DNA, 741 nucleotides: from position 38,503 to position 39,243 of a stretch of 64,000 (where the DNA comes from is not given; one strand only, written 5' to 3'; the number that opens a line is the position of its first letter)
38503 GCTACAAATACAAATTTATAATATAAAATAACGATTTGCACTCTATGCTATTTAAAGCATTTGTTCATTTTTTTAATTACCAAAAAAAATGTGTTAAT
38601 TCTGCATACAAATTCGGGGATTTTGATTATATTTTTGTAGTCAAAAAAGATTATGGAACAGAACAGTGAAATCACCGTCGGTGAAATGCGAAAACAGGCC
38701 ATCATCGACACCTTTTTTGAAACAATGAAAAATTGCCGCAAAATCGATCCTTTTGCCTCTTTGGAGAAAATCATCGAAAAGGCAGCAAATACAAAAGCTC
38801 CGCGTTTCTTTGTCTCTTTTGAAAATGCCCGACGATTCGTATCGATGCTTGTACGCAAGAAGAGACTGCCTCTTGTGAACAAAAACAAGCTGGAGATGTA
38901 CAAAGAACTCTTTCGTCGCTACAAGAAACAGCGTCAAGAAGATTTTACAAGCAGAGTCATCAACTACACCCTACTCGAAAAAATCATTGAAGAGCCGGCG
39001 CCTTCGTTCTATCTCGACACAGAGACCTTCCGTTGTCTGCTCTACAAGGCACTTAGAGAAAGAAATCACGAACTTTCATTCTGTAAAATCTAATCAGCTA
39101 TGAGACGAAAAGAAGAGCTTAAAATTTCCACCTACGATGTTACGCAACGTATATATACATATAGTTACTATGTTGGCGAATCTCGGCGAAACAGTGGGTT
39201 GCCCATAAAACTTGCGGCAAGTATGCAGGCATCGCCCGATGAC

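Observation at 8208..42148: Two intact phage-derived loci split by about 15 kb of core genes: a dispersed, GTA-like domesticated system?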

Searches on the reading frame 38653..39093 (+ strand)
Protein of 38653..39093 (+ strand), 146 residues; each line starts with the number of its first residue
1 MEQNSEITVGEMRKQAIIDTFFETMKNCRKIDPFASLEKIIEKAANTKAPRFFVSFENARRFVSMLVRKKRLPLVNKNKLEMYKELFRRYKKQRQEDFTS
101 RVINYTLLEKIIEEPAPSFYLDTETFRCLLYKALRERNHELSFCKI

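Call 8: search_protein_families(library=pfam, proteins=[window:38653-39093:+], max_evalue=0.01)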
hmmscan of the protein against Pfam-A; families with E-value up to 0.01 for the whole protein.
window:38653-39093:+ (146 aa): 0 families

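Call 9: search_protein_families(library=phrogs, proteins=[window:38653-39093:+], max_evalue=0.01)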
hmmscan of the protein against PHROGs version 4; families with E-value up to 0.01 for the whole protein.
window:38653-39093:+ (146 aa): 1 family
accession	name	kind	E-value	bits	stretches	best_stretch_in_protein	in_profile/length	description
phrog_27246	-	unknown function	4e-18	66.7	1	11-140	12-135/143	-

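Call 98: search_protein_families(library=pfam, proteins=[window:38653-39093:+], max_evalue=5)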
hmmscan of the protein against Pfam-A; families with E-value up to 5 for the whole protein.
window:38653-39093:+ (146 aa): 2 families
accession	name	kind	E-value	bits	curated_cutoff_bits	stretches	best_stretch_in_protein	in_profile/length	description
PF18988.5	DUF5721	-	0.054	13.7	25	1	44-107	39-102/149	Family of unknown function (DUF5721)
PF01544.23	CorA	-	0.072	12.8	27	1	59-114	65-122/292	CorA-like Mg2+ transporter protein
